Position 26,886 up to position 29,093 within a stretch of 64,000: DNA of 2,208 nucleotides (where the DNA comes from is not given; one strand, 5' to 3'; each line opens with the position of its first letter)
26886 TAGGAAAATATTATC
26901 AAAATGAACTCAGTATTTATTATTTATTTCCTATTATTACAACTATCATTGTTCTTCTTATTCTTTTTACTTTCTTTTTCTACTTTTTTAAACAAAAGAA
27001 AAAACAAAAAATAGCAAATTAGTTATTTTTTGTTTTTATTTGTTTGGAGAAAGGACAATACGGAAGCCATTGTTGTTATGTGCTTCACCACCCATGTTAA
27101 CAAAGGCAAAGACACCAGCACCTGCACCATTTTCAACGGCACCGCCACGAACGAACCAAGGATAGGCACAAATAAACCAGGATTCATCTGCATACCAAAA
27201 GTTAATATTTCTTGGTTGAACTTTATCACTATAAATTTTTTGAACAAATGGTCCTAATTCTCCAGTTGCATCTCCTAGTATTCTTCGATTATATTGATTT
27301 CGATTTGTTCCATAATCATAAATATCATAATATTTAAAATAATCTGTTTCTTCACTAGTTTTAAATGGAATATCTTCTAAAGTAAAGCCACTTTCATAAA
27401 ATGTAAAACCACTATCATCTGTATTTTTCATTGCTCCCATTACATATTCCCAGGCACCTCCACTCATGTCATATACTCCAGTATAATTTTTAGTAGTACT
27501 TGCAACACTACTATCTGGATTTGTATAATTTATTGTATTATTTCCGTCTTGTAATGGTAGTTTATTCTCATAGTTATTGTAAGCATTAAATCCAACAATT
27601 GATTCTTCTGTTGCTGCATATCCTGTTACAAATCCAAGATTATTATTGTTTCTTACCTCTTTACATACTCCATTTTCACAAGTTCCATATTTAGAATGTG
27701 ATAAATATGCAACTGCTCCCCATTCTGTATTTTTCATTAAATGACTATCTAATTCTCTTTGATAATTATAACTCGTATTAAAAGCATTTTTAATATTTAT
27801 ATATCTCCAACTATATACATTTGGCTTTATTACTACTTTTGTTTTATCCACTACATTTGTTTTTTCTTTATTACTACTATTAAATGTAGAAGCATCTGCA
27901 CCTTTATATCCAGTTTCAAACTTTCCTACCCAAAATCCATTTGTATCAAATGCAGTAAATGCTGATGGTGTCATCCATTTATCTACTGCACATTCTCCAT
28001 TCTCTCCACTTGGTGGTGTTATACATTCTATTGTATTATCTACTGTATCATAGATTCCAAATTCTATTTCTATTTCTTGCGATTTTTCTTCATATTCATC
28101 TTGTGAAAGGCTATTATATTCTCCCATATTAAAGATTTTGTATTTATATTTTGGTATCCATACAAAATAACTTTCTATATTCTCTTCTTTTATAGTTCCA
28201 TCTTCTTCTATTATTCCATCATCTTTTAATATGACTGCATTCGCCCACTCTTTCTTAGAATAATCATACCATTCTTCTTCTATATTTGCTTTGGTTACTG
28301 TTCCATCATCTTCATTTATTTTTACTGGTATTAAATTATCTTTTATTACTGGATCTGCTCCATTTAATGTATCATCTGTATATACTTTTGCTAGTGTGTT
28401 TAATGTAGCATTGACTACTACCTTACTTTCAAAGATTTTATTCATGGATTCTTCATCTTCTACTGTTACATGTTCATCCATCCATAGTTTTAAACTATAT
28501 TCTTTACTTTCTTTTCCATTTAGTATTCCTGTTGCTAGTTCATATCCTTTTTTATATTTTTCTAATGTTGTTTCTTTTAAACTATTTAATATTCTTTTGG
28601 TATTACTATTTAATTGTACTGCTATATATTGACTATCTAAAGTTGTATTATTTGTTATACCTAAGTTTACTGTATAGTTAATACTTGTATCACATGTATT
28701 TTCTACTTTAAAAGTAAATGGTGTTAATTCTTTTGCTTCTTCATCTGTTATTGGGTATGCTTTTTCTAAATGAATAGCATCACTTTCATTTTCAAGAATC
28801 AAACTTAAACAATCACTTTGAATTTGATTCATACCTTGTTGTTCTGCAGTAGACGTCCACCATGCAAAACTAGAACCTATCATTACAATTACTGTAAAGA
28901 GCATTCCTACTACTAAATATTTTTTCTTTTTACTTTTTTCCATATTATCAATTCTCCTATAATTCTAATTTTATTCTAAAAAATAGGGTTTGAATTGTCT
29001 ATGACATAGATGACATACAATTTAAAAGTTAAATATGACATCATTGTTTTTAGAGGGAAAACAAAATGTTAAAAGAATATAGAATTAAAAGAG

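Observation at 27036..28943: TasA/camelysin-like module fused to an FGE-sulfatase (SUMF1-like) domain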

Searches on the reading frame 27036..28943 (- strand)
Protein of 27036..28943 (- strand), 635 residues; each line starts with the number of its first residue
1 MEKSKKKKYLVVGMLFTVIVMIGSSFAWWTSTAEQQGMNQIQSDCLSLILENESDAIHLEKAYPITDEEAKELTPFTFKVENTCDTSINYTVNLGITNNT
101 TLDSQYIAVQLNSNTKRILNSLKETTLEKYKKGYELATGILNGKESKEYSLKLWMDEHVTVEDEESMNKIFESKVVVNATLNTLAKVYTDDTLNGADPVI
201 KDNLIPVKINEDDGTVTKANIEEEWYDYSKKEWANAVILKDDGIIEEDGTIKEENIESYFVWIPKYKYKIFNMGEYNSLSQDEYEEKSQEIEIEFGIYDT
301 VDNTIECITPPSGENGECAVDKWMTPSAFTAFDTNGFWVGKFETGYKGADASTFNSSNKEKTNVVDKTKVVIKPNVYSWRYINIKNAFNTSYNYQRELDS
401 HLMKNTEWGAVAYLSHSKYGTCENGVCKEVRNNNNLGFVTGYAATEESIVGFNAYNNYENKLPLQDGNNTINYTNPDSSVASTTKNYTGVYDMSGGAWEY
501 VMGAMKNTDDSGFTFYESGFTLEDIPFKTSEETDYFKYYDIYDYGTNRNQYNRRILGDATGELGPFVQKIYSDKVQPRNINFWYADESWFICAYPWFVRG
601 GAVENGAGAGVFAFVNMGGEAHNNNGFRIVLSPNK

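Call 3: search_protein_families(library=pfam, proteins=[window:27036-28943:-], max_evalue=1)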
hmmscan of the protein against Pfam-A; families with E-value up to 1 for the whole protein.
window:27036-28943:- (635 aa): 2 families
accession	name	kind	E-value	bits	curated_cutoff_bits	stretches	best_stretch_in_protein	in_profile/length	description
PF03781.23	FGE-sulfatase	-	0.0096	16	23.3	1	473-504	161-192/255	Sulfatase-modifying factor enzyme 1-like domain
PF07760.16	DUF1616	-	0.2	11.2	31.6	1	3-116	147-251/307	Protein of unknown function (DUF1616)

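Call 4: search_protein_families(library=ncbifam, proteins=[window:27036-28943:-], max_evalue=1)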
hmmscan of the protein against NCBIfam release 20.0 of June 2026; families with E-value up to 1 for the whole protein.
window:27036-28943:- (635 aa): 1 family
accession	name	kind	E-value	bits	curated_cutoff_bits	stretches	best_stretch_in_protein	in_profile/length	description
NF008109.0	PRK10856.1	equivalog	0.04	13.6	208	1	5-93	108-194/334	cytoskeleton protein RodZ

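Call 6: find_homologous_proteins(query=window:27036-28943:-)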
Query window:27036-28943:- (635 aa): 5853 proteins with E <= 0.001 among 8000 candidates; the best 120 are listed.
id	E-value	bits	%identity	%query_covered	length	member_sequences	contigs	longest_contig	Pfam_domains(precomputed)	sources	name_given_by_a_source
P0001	0.0e+0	1456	100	100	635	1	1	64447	-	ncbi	-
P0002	8.6e-297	1004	72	100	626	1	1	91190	-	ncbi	-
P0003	4.2e-241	820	62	97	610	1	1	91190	-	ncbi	-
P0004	5.2e-214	731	55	99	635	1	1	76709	-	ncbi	-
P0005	2.5e-196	672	54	100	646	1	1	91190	-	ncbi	-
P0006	5.0e-194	665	53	100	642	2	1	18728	-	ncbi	-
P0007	3.0e-182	626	67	70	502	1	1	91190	-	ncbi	-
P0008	1.5e-181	624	52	96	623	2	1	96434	-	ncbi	-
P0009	1.7e-181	623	51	98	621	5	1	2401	-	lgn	-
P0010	1.3e-176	607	51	99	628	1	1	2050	-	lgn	-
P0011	6.5e-176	605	52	90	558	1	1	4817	-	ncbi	-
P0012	2.2e-174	600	51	100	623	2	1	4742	-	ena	-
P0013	4.1e-168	579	49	96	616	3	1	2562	-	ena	-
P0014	4.1e-166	572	47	99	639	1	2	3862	-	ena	-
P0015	1.0e-163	565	48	100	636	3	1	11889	-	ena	-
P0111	2.9e-136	474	43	99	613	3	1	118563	-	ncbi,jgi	-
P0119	3.7e-135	470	42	99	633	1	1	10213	-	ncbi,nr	ncbi:MAG: hypothetical protein HFI09_04775 [Bacilli bacterium]|nr:hypothetical protein [Bacilli bact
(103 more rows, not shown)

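Call 13: search_solved_structures(query=A1, max_evalue=1, show_alignments=3)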
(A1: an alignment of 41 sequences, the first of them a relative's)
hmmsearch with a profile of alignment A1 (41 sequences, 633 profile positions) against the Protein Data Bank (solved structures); distinct sequences matched with E-value up to 1: 1.
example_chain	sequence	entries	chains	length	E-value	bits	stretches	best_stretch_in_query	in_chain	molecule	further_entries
5vf4_A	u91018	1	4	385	0.23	12.9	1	397-497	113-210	Uncharacterized protein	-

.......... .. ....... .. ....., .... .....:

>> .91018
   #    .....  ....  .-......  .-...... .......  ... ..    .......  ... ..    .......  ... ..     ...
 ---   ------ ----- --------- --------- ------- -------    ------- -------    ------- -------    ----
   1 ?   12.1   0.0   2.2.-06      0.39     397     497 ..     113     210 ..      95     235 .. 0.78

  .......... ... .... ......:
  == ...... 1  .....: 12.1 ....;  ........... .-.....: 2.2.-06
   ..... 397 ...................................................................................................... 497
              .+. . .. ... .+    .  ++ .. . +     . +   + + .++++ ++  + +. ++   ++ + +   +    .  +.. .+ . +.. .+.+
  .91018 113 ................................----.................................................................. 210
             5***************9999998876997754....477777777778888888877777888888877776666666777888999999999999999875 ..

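Call 14: search_protein_families(library=pfam, alignment_id=A1, max_evalue=0.1)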
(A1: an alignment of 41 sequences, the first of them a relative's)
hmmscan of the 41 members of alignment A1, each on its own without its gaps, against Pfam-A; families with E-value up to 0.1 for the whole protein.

A. member 1, P0001 (635 aa): 1 family
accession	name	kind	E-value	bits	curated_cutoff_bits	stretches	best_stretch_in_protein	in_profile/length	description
PF03781.23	FGE-sulfatase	-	0.0096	16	23.3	1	473-504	161-192/255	Sulfatase-modifying factor enzyme 1-like domain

B. families by the number of members that match (of 41 scanned): 12 families
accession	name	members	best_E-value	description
PF03781.23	FGE-sulfatase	10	0.002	Sulfatase-modifying factor enzyme 1-like domain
PF15701.10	DUF4668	2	0.0036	Domain of unknown function (DUF4668)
PF16112.10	DUF4830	2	0.0065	Domain of unknown function (DUF4830)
PF19395.4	DUF5970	2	0.098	Family of unknown function (DUF5970)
PF11617.13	Cu-binding_MopE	1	0.0018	Putative metal-binding motif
PF05170.20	AsmA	1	0.027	AsmA family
PF06800.18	Sugar_transport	1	0.04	Sugar transport protein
PF05767.17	Pox_A14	1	0.063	Poxvirus virion envelope protein A14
PF01797.21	Y1_Tnp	1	0.073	Transposase IS200 like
PF07140.17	IFNGR1_D2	1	0.08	Interferon gamma receptor (IFNGR1), D2 domain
PF11614.14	FixG_C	1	0.084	IG-like fold at C-terminal of FixG, putative oxidoreductase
PF18539.7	DUF5625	1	0.087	Domain of unknown function (DUF5625)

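Call 16: find_encoding_contigs(protein=P0002, flank=10000, max_places=3)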
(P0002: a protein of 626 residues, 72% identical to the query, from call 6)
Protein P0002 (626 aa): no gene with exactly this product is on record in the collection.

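Call 17: find_encoding_contigs(protein=P0001, flank=10000, max_places=3)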
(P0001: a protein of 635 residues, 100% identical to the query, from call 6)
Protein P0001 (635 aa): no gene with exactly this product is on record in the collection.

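Call 18: predict_structure(alignment_id=A1)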
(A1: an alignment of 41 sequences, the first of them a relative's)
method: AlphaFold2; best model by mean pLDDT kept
length: 635 residues; sequences in the alignment: 41
mean_pLDDT: 79.7   pTM: 0.70
mean pLDDT of the five models: 79.7, 78.9, 76.4, 75.8, 74.0
residues with pLDDT >= 90: 169; 70-90: 335; 50-70: 98; < 50: 33
segments of 3 or more residues with pLDDT < 50: 22-43, 181-185, 529-531
pLDDT, mean of each block of 10 residues (from residue 1): 58 68 36 27 57 63 77 81 68 85 86 84 81 82 78 81 69 76 63 90 88 87 90 93 85 94 95 80 71 92 91 78 93 93 89 72 92 90 94 94 93 91 87 79 75 61 84 85 73 72 87 89 65 73 87 85 80 75 82 87 61 87 90 84
secondary structure, 60 per line:
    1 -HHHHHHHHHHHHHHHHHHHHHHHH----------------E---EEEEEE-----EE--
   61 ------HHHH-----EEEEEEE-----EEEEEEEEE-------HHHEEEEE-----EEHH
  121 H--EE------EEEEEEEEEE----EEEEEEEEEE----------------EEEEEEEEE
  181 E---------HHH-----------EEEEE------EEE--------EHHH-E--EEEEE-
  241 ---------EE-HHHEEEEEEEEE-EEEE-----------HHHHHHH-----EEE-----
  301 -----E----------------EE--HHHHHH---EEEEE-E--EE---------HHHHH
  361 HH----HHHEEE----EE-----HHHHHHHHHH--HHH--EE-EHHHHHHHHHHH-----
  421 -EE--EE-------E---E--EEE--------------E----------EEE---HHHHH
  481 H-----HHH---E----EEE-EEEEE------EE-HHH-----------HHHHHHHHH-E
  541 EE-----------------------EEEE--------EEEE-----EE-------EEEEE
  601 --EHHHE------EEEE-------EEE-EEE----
elements in order: H2-25 E46-51 H67-70 E76-82 E88-96 E107-111 E132-141 E146-155 E172-181 E205-209 E216-218 E235-239 E256-264 E266-269 H281-287 E293-295 H327-332 E336-340 H356-362 E370-372 H384-393 H405-415 E442-444 E470-472 H476-481 E498-500 E502-506 H530-538 E540-542 E566-569 E578-581 E596-600 E614-617 E625-627 E629-631

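Call 20: fold_search(model_id=the predicted structure, library=pdb)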
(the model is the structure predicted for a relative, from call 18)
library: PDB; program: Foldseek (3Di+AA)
matches with E <= 10: 1582; with E <= 0.001: 6
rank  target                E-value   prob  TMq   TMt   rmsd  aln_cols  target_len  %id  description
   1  6nps_A                5.7e-05  0.87  0.10  0.07  21.6       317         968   11  Crystal structure of GH115 enzyme AxyAgu115A from Amphibacillus xylanus (released 2020-07-15)
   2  6nps_B                2.3e-04  0.72  0.10  0.07  21.8       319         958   10  Crystal structure of GH115 enzyme AxyAgu115A from Amphibacillus xylanus (released 2020-07-15)
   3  7edd                  3.4e-04  0.41  0.10  0.05  23.5       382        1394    9  Crystal structure of a serine protease from Streptococcus pyogenes (released 2021-05-12)
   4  5xya                  5.0e-04  0.51  0.11  0.05  23.6       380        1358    9  Crystal structure of a serine protease from Streptococcus species (released 2018-08-08)
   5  5xxz_A                5.3e-04  0.51  0.11  0.06  23.7       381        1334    9  Crystal structure of a serine protease from Streptococcus species (released 2018-08-08)
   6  5xyr                  8.0e-04  0.51  0.12  0.06  24.1       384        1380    9  Crystal structure of a serine protease from Streptococcus species (released 2018-08-08)
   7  7ueg_A                1.3e-03  0.93  0.12  0.32  11.3       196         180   10  Cryo-EM of bundling pili from Pyrobaculum calidifontis (released 2022-06-29)
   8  8gsx                  2.2e-03  0.41  0.09  0.15  11.8       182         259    8  X-ray structure of Clostridium perfringens pili protein B collagen-binding domains (released 2023-06-07)
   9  5xxz_B                2.7e-03  0.51  0.10  0.05  21.8       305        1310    7  Crystal structure of a serine protease from Streptococcus species (released 2018-08-08)
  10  7bj3                  2.7e-03  0.21  0.10  0.07  23.1       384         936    8  ScpA from Streptococcus pyogenes, S512A active site mutant (released 2021-05-12)
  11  8bty_A                2.8e-03  0.28  0.10  0.07  23.2       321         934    8  Structure of the active form of ScpB, the C5a-peptidase from Streptococcus agalactiae. (released 2023-11-15)
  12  7lgr                  3.0e-03  0.72  0.09  0.25  13.2       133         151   10  Streptococcus mutans Collagen binding Protein CNM - N2 Domain (released 2022-01-26)
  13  5i82_C                3.3e-03  0.89  0.12  0.14  11.8       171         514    8  First Crystal Structure of E.coli Based Recombinant Diphtheria Toxin Mutant CRM197 (released 2016-03-02)
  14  8zdp_v                4.0e-03  0.21  0.10  0.09  24.5       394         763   10  Cryo-EM structure of Mycobacteriophage Douge Central fiber (gp20) (released 2025-06-25)
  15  8zdq_v                4.0e-03  0.21  0.10  0.08  24.5       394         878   10  Cryo-EM structure of Mycobacteriophage Douge complete baseplate (gp13, gp17, gp23, gp16, gp18 and gp20) (released 2025-06-25)
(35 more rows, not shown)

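Call 32: find_encoding_contigs(protein=P0111, flank=10000, max_places=3)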
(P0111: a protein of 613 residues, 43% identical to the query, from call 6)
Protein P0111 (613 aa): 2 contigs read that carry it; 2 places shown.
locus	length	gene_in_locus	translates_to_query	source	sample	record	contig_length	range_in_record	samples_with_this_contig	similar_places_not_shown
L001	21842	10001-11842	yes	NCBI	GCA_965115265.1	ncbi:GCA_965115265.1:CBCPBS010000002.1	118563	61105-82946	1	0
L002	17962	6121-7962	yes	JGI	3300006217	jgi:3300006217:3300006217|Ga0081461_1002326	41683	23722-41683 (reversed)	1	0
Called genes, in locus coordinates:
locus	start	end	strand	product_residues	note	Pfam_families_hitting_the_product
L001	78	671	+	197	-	PF05175:MTS, PF02527:GidB (weak), PF03602:Cons_hypoth95 (weak), PF06325:PrmA, PF13847:Methyltransf_31, PF08242:Methyltransf_12 (weak), PF13649:Methyltransf_25 (weak)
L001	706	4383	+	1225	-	PF04563:RNA_pol_Rpb2_1, PF04561:RNA_pol_Rpb2_2, PF04565:RNA_pol_Rpb2_3, PF10385:RNA_pol_Rpb2_45, PF00562:RNA_pol_Rpb2_6, PF04560:RNA_pol_Rpb2_7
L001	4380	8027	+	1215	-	PF04997:RNA_pol_Rpb1_1, PF00623:RNA_pol_Rpb1_2, PF04983:RNA_pol_Rpb1_3, PF05000:RNA_pol_Rpb1_4, PF04998:RNA_pol_Rpb1_5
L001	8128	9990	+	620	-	-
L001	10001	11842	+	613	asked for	-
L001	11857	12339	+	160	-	-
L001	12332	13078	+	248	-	PF04525:LOR (weak)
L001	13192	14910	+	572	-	PF06160:EzrA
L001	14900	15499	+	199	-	PF06941:NT5C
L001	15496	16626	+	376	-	PF00266:Aminotran_5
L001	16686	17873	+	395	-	PF22025:ThiI_fer, PF02926:THUMP, PF02568:ThiI, PF06508:QueC (faint)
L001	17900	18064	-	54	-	PF07561:DUF1540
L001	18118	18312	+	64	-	-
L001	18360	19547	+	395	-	PF00871:Acetate_kinase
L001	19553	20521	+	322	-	PF01368:DHH, PF02272:DHHA1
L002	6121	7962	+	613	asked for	-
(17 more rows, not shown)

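Call 34: search_solved_structures(query=A1, max_evalue=10, show_alignments=0)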
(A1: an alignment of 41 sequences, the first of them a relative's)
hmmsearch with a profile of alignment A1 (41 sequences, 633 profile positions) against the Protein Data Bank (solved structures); distinct sequences matched with E-value up to 10: 1.
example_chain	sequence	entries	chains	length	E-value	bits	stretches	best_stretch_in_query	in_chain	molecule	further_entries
5vf4_A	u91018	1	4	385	0.23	12.9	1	397-497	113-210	Uncharacterized protein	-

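Call 37: find_related_loci(query=A1, collection=genome_contigs, flank=6000)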
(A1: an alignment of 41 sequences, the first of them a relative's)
Query A1 (635 aa) in genome_contigs; peptide patterns used: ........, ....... (x = any residue, [..] = any of these).
586 stretches matched a pattern (row limit reached: there are more); 581 encode a relative of the query (tblastn E <= 1e-3); the best 80 are kept; 79 distinct loci.
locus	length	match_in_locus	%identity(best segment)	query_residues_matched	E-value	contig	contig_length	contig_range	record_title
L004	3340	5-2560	46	1-635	2e-175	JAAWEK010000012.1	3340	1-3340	MAG: Lachnospiraceae bacterium isolate ABMPRH_278_1 k141_240589, whole genome shotgun sequence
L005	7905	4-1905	45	3-632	2e-166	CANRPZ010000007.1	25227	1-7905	MAG: uncultured Bacilli bacterium isolate Lapin-017__bin52 genome assembly, contig: Lapin-017__NODE_965_length_25227_cov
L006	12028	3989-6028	44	2-632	8e-166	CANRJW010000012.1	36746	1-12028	MAG: uncultured Bacilli bacterium isolate Lapin-021__bin68 genome assembly, contig: Lapin-021__NODE_1306_length_36746_co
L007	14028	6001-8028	46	2-633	1e-162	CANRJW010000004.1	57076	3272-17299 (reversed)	MAG: uncultured Bacilli bacterium isolate Lapin-021__bin68 genome assembly, contig: Lapin-021__NODE_663_length_57076_cov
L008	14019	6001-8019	45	9-635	4e-161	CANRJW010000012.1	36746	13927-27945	MAG: uncultured Bacilli bacterium isolate Lapin-021__bin68 genome assembly, contig: Lapin-021__NODE_1306_length_36746_co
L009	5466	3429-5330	44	5-632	1e-161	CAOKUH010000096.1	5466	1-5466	MAG TPA_asm: uncultured Tenericutes bacterium isolate SRR15604608_bin.9_metawrap_v1.3_MAG genome assembly, contig: NODE.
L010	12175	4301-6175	48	10-632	6e-172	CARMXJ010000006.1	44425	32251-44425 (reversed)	MAG TPA_asm: uncultured Bacilli bacterium isolate MGBC128534 genome assembly, contig: MGBC128534.6, whole genome shotgun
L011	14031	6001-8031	44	1-632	1e-158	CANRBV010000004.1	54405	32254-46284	MAG: uncultured Bacilli bacterium isolate Lapin-028__bin53 genome assembly, contig: Lapin-028__NODE_551_length_54405_cov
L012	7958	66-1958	44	2-633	9e-153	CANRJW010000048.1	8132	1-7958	MAG: uncultured Bacilli bacterium isolate Lapin-021__bin68 genome assembly, contig: Lapin-021__NODE_10434_length_8132_co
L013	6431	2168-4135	42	3-632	4e-151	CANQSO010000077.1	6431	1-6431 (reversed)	MAG: uncultured Bacilli bacterium isolate Lapin-032__bin38 genome assembly, contig: Lapin-032__NODE_15405_length_6431_co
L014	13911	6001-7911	45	18-632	2e-150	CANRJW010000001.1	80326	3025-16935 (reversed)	MAG: uncultured Bacilli bacterium isolate Lapin-021__bin68 genome assembly, contig: Lapin-021__NODE_353_length_80326_cov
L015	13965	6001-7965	42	2-632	3e-149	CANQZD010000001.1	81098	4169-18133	MAG: uncultured Bacilli bacterium isolate Lapin-018__bin51 genome assembly, contig: Lapin-018__NODE_223_length_81098_cov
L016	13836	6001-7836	44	1-634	2e-148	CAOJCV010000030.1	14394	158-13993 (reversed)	MAG TPA_asm: uncultured Tenericutes bacterium isolate SRR15604481_bin.54_metawrap_v1.3_MAG genome assembly, contig: NODE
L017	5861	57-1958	44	23-632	5e-149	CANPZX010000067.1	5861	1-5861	MAG: uncultured Bacilli bacterium isolate Lapin-002__bin30 genome assembly, contig: Lapin-002__NODE_18157_length_5861_co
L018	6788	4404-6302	41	24-632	1e-146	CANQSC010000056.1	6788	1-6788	MAG: uncultured Bacilli bacterium isolate Lapin-032__bin41 genome assembly, contig: Lapin-032__NODE_14455_length_6788_co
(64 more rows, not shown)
